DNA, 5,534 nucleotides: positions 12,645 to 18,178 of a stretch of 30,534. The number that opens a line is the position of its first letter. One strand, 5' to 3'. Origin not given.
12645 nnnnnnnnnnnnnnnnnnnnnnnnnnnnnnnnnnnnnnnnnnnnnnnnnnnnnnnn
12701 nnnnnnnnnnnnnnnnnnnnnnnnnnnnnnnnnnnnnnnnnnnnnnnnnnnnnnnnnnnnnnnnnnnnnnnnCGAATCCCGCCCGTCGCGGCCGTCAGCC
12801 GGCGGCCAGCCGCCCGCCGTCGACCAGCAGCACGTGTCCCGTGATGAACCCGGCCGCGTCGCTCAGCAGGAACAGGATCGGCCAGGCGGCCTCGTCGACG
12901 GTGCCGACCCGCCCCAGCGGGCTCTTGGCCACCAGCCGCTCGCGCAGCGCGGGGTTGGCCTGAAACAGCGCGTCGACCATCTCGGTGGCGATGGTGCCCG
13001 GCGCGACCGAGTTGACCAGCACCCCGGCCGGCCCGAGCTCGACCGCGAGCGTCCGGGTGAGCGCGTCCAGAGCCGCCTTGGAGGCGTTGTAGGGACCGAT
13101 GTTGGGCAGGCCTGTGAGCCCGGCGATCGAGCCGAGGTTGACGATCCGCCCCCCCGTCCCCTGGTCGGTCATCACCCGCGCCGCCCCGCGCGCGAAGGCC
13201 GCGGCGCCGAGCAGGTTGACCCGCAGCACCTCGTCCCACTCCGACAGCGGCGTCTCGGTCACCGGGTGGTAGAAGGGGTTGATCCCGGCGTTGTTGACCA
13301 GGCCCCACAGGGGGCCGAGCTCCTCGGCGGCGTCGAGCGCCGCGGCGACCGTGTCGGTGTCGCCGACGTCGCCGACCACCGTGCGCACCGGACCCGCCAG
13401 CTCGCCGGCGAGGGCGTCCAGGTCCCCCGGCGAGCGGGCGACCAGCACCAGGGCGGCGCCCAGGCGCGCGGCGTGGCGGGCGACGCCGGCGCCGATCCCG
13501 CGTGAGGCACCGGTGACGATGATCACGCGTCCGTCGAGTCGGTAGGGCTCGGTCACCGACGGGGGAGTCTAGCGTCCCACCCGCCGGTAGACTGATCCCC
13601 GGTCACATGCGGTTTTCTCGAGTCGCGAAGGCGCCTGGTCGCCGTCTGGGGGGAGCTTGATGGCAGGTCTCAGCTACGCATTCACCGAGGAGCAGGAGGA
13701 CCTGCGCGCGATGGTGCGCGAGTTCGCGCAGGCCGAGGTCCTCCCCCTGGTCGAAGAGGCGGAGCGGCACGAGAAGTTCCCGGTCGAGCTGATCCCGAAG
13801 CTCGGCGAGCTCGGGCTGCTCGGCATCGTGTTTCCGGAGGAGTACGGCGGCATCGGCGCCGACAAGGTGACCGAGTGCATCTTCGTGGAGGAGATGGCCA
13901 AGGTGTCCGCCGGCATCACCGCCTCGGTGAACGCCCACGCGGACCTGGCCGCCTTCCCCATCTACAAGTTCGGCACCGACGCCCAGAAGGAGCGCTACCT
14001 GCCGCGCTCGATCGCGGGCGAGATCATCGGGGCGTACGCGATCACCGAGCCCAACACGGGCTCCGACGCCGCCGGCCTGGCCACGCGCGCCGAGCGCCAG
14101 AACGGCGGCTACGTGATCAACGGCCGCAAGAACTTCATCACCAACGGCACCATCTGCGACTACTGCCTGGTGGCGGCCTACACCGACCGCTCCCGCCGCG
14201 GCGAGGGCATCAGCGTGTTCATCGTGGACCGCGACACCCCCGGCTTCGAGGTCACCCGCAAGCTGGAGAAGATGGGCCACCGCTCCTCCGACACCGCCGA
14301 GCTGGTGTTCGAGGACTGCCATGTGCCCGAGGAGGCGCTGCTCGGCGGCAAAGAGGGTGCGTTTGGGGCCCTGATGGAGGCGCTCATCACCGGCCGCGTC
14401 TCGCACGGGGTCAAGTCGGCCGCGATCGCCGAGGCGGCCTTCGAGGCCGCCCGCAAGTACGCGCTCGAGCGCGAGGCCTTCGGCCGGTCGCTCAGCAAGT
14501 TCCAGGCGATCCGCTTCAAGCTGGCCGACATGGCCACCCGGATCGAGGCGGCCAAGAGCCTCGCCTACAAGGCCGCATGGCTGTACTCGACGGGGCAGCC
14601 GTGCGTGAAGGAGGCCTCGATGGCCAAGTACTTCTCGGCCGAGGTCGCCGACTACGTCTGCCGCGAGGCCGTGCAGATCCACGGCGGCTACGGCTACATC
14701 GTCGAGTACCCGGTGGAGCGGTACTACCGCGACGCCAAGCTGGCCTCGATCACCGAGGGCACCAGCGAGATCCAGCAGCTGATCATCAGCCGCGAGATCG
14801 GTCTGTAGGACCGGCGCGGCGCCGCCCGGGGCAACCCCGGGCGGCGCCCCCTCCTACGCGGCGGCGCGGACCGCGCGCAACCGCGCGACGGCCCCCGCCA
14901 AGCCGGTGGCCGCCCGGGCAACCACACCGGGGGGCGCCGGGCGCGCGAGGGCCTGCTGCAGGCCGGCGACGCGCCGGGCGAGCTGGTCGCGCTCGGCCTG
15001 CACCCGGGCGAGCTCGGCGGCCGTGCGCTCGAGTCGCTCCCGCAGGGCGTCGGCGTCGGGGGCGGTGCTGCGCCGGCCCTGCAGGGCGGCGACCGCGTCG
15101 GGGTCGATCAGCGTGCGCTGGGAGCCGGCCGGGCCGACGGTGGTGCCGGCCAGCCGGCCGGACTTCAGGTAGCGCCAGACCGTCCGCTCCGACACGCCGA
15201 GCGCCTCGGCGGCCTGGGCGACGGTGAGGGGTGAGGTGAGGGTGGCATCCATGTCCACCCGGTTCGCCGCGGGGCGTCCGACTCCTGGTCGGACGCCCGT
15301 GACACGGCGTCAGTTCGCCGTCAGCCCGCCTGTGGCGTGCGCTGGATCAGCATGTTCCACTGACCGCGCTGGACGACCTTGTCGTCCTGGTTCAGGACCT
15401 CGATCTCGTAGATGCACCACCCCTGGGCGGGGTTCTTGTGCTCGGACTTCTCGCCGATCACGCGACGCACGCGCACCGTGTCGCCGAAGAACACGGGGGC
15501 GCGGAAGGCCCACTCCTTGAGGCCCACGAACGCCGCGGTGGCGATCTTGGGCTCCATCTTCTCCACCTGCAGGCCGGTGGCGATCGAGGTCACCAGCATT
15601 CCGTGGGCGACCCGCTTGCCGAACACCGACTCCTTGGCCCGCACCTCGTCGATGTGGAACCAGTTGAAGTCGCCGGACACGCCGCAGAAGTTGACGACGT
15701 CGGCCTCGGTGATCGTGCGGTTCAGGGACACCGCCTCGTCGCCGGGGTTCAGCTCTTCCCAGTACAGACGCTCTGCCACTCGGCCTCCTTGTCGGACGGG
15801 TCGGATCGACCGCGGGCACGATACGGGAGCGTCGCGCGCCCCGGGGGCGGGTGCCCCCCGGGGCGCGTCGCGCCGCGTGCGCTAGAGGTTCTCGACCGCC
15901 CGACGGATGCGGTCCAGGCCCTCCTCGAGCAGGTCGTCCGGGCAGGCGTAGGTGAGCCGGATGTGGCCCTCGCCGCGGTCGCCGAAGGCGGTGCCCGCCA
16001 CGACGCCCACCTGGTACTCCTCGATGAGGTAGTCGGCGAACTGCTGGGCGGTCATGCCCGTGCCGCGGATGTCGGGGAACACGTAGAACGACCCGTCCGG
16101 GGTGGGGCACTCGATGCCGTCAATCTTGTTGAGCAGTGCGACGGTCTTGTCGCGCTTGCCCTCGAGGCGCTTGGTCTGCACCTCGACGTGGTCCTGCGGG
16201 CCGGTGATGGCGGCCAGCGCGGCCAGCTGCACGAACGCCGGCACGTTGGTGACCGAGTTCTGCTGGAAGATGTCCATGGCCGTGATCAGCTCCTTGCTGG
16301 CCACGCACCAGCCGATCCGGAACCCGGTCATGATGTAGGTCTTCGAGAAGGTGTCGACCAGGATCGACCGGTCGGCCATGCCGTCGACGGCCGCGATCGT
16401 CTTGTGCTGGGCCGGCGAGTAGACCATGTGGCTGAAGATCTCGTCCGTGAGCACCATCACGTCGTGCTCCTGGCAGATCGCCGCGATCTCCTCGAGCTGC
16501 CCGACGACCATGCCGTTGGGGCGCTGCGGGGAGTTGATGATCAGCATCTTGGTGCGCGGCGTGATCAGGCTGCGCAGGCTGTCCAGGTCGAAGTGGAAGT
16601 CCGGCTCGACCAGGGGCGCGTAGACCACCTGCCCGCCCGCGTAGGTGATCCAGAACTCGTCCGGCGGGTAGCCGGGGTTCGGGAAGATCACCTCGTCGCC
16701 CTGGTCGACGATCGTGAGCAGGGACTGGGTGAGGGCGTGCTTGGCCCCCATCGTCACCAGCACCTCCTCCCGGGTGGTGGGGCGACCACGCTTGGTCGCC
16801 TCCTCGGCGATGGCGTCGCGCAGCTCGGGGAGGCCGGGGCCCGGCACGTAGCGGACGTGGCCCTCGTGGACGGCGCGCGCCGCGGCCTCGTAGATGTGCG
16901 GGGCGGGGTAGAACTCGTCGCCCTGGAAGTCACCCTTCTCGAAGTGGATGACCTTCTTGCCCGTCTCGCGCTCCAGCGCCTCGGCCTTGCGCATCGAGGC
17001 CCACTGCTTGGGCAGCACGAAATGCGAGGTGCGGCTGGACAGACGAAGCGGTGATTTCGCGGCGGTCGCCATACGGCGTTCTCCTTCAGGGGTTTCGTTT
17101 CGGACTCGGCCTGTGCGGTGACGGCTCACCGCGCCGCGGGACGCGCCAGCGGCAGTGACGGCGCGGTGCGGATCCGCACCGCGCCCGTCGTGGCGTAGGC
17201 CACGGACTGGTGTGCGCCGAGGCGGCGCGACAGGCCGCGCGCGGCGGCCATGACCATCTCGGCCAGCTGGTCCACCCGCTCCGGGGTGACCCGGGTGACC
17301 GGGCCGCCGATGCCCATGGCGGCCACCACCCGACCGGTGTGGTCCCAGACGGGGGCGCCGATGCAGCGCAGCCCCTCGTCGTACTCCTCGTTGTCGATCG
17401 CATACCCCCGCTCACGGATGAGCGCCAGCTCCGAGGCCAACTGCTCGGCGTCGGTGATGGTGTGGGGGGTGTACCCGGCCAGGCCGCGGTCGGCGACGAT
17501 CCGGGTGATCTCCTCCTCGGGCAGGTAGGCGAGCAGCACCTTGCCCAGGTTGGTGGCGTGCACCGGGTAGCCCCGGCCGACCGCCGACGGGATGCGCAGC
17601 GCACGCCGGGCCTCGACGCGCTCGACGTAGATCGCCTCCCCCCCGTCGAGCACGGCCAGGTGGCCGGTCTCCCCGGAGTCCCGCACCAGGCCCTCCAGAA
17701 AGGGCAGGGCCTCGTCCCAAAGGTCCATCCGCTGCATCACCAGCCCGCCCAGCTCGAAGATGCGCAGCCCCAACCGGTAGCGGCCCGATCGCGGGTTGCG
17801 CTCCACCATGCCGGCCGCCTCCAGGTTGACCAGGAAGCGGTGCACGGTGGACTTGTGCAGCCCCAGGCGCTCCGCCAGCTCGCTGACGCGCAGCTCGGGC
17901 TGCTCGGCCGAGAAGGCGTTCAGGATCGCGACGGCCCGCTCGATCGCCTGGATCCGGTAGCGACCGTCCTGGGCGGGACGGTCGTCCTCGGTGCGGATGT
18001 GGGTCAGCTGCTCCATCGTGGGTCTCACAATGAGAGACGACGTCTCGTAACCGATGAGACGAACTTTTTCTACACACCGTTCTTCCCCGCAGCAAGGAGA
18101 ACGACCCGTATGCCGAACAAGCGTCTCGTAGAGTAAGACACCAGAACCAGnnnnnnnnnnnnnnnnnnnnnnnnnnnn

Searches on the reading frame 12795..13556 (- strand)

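Call 6: search_protein_families(library=pfam, proteins=[window:12795-13556:-], max_evalue=0.01)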
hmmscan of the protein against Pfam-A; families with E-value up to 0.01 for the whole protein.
window:12795-13556:- (253 aa): 5 families
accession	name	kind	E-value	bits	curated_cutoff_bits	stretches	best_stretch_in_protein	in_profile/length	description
PF13561.12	adh_short_C2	-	3.7e-59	200.6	27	1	16-248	1-234/236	Enoyl-(Acyl carrier protein) reductase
PF00106.31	adh_short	-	7e-49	166.4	26.6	1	10-199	1-192/195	short chain dehydrogenase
PF08659.16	KR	-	3.5e-12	47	22.6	1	12-171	3-164/180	KR domain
PF23441.1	SDR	-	2.9e-06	27.3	27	1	139-248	147-254/258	SDR-like rossmann domain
PF13460.12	NAD_binding_10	-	0.0034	17.7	27.2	1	16-76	1-60/184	NAD(P)H-binding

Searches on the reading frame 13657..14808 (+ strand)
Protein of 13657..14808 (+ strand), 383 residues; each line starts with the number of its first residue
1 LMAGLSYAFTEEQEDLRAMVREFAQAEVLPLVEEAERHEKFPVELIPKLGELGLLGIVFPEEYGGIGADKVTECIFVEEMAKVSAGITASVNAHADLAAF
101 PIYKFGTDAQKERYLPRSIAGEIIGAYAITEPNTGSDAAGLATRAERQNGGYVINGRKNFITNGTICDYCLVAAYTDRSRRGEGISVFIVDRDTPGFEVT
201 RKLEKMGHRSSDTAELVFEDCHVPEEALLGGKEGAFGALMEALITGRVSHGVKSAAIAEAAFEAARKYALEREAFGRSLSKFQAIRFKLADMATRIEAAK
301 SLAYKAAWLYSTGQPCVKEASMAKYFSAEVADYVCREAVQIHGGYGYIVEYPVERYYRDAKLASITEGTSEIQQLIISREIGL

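Call 6: search_protein_families(library=pfam, proteins=[window:13657-14808:+], max_evalue=0.01)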
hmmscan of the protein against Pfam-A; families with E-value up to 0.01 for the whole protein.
window:13657-14808:+ (383 aa): 5 families
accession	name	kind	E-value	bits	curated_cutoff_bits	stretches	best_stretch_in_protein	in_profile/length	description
PF00441.29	Acyl-CoA_dh_1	-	7.7e-49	166.1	22.4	1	237-381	5-149/150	Acyl-CoA dehydrogenase, C-terminal domain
PF02771.21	Acyl-CoA_dh_N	-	3.1e-40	137.5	22.9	1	10-122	1-113/113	Acyl-CoA dehydrogenase, N-terminal domain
PF02770.24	Acyl-CoA_dh_M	-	2.3e-30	105.1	33.3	1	126-221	1-97/97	Acyl-CoA dehydrogenase, middle domain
PF08028.16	Acyl-CoA_dh_2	-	4.6e-20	72.7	22.7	1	257-365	10-128/134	Acyl-CoA dehydrogenase, C-terminal domain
PF11794.13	HpaB_N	-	0.0014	18.7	35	1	145-226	171-266/270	4-hydroxyphenylacetate 3-hydroxylase N terminal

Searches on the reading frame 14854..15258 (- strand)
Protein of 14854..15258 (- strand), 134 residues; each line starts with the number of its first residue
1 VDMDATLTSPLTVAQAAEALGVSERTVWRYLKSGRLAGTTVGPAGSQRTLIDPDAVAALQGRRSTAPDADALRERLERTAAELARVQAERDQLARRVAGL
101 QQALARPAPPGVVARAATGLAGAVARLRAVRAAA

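Call 70: search_protein_families(library=pfam, proteins=[window:14854-15258:-], max_evalue=0.001)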
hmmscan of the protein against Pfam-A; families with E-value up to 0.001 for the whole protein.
window:14854-15258:- (134 aa): 7 families
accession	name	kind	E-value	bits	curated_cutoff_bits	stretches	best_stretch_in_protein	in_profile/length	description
PF12728.13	HTH_17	-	2.5e-09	37.7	27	1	11-60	2-47/51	Helix-turn-helix domain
PF13551.12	HTH_29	-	7.3e-06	26.4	28.1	1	12-54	14-61/64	Winged helix-turn helix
PF13384.12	HTH_23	-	1.4e-05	25.2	24.6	1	11-32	18-39/50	Homeodomain-like domain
PF13542.12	HTH_Tnp_ISL3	-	5.4e-05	23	27.4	1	7-32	24-48/51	Helix-turn-helix domain of transposase family ISL3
PF08279.18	HTH_11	-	7.3e-05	23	25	1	9-32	14-37/55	HTH domain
PF02090.21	SPAM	-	0.00016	22.1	35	1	71-117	16-62/142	Salmonella surface presentation of antigen gene type M protein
PF08281.18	Sigma70_r4_2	-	0.00034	20.6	25.7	1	11-35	27-51/54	Sigma-70, region 4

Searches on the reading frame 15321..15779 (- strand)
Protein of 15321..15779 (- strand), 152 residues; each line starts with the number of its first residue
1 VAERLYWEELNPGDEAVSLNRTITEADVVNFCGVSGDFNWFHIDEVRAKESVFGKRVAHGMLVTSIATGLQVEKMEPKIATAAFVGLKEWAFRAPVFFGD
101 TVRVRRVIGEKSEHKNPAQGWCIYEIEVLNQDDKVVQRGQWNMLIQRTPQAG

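Call 6: search_protein_families(library=pfam, proteins=[window:15321-15779:-], max_evalue=0.01)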
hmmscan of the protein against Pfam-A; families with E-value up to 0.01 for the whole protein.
window:15321-15779:- (152 aa): 3 families
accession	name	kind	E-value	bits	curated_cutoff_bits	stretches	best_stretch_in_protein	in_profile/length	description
PF01575.25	MaoC_dehydratas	-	2.1e-26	92.4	27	1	19-117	14-110/123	MaoC like domain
PF13452.11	FAS1_DH_region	-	0.0024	18.5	22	1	19-136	10-129/132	FAS1-like, dehydratase domain region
PF19315.5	MC_hydratase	-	0.0073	15.9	26.5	1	42-147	251-353/353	Mesaconyl-CoA hydratase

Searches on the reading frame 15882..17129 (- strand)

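Call 6: search_protein_families(library=pfam, proteins=[window:15882-17129:-], max_evalue=0.01)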
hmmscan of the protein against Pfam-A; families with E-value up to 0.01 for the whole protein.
window:15882-17129:- (415 aa): 4 families
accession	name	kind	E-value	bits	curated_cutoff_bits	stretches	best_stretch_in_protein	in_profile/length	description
PF00155.27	Aminotran_1_2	-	5.4e-62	210.5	19.7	1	59-408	2-361/361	Aminotransferase class I and II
PF01041.23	DegT_DnrJ_EryC1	-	1e-08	35.3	19.8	1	126-246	45-160/360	DegT/DnrJ/EryC1/StrS aminotransferase family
PF01053.26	Cys_Met_Meta_PP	-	6.5e-06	25.4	27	1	124-234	71-178/381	Cys/Met metabolism PLP-dependent enzyme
PF00266.25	Aminotran_5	-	1.5e-05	24.6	21.5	1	120-230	61-176/371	Aminotransferase class-V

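Call 68: search_protein_families(library=ncbifam, proteins=[window:15882-17129:-], max_evalue=0.00001)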
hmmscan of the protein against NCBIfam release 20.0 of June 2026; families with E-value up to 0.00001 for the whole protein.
window:15882-17129:- (415 aa): 69 families (the best 25 are shown)
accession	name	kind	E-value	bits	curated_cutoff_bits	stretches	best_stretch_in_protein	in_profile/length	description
NF041364.1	GntC_guanitoxin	equivalog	4.5e-84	282.4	415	1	78-410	15-355/356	guanitoxin biosynthesis PLP-dependent (S)-gamma-hydroxy-L-arginine cyclodehydratase GntC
NF004770.0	PRK06108.1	subfamily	3.1e-77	260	422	1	70-413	46-393/396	pyridoxal phosphate-dependent aminotransferase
NF005816.0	PRK07682.1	equivalog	2.8e-74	250.1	620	1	72-414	40-385/390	aminotransferase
NF005817.0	PRK07683.1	equivalog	7.3e-73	245.5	575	1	72-413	39-382/387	aminotransferase A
NF041091.1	asp_aminotase_Arch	equivalog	2e-72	244.1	550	1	49-410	19-373/376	aspartate aminotransferase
NF005855.0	PRK07777.1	equivalog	1.4e-70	238.7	553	1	77-412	44-388/391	pyridoxal phosphate-dependent aminotransferase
NF006230.0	PRK08363.1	equivalog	1.5e-70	238.1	534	1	50-412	23-392/398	alanine aminotransferase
NF006229.0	PRK08361.1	equivalog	7.9e-70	235.8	624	1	73-414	45-390/391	aspartate aminotransferase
NF004769.0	PRK06107.1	equivalog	4.2e-68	230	617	1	42-415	18-401/402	aspartate transaminase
NF004975.0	PRK06348.1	equivalog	3.6e-64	217.1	549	1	58-410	29-381/384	pyridoxal phosphate-dependent aminotransferase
NF006756.0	PRK09276.1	subfamily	6.7e-62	209.6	507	1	40-410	13-384/387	LL-diaminopimelate aminotransferase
NF006488.0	PRK08912.1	equivalog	1e-61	209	498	1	77-413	42-385/387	aminotransferase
TIGR03540.1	DapC_direct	equivalog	2.4e-61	207.8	593.25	1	40-410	11-382/383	LL-diaminopimelate aminotransferase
NF005588.0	PRK07309.1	equivalog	1.5e-60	205.2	576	1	72-413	41-387/391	pyridoxal phosphate-dependent aminotransferase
NF006569.0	PRK09082.1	subfamily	4.7e-59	200.4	420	1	72-410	41-385/386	methionine aminotransferase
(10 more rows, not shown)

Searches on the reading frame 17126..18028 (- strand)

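Call 6: search_protein_families(library=pfam, proteins=[window:17126-18028:-], max_evalue=0.01)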
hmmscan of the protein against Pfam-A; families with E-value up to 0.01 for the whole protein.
window:17126-18028:- (300 aa): 22 families
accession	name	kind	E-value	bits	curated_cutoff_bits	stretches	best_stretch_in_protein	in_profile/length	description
PF01614.24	IclR_C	-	5.4e-53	179.5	24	1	97-268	3-174/174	Bacterial transcriptional regulator IclR C-terminal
PF09339.16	HTH_IclR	-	7.4e-18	64.5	22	1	28-79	1-52/52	IclR helix-turn-helix domain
PF12802.13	MarR_2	-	9.7e-09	35.7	27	1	34-83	9-60/61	MarR family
PF25213.1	HVO_A0261_N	-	3.4e-08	33.7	35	1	28-86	9-63/86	HVO_A0261 N-terminal domain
PF01047.28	MarR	-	2.4e-07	31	24.6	1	42-79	14-51/59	MarR family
PF01022.26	HTH_5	-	1.4e-06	28.5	22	1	33-76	5-46/47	Bacterial regulatory protein, arsR family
PF01978.25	TrmB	-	6.4e-06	26.4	25.6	1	43-81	20-58/68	Sugar-specific transcriptional regulator TrmB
PF00392.27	GntR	-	1.4e-05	25.1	27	1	46-82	24-61/64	Bacterial regulatory proteins, gntR family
PF12840.13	HTH_20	-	2.2e-05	24.7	27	1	34-77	8-50/51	Helix-turn-helix domain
PF13545.12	HTH_Crp_2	-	6.2e-05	23.3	27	1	46-78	23-56/70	Crp-like helix-turn-helix domain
PF08279.18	HTH_11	-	6.5e-05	23.2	25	1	34-74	4-44/55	HTH domain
PF13412.12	HTH_24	-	6.5e-05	22.9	21.9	1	35-76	8-48/48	Winged helix-turn-helix DNA-binding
PF13551.12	HTH_29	-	0.00012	22.5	28.1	1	34-85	4-54/64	Winged helix-turn helix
PF01325.25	Fe_dep_repress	-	0.00016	22.2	26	1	43-82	20-59/60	Iron dependent repressor, N-terminal DNA binding domain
PF25212.1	HVO_A0114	-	0.00016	21.9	27.6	1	31-80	23-71/84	HVO_A0114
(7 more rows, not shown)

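Call 68: search_protein_families(library=ncbifam, proteins=[window:17126-18028:-], max_evalue=0.00001)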
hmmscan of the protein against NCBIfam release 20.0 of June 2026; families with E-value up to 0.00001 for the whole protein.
window:17126-18028:- (300 aa): 8 families
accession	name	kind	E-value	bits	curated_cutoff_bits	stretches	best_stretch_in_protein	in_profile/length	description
NF045644.1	TransRegBhcR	equivalog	1.7e-68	230.8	350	1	22-272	18-267/267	HTH-type transcriptional regulator BhcR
NF011671.1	PRK15090.1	equivalog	1.6e-59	201.2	275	1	26-273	10-256/256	DNA-binding transcriptional regulator KdgR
TIGR02431.1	pcaR_pcaU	subfamily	5.6e-57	192.9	284.75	1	26-266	5-244/248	beta-ketoadipate pathway transcriptional regulators, PcaR/PcaU/PobR family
NF008601.2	PRK11569.1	equivalog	1.5e-51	175.2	380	1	22-271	22-273/276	glyoxylate bypass operon transcriptional repressor IclR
NF007548.0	PRK10163.1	equivalog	3.1e-47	161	406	1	25-273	20-268/271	HTH-type transcriptional repressor AllR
NF007342.0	PRK09834.1-4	equivalog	1.7e-16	60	251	1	25-240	10-225/263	DNA-binding transcriptional regulator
NF007341.0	PRK09834.1-3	equivalog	5e-12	45.5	269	1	26-238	7-225/274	DNA-binding transcriptional regulator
NF007339.0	PRK09834.1-1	equivalog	3.2e-11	43.1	299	1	12-237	5-232/271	DNA-binding transcriptional regulator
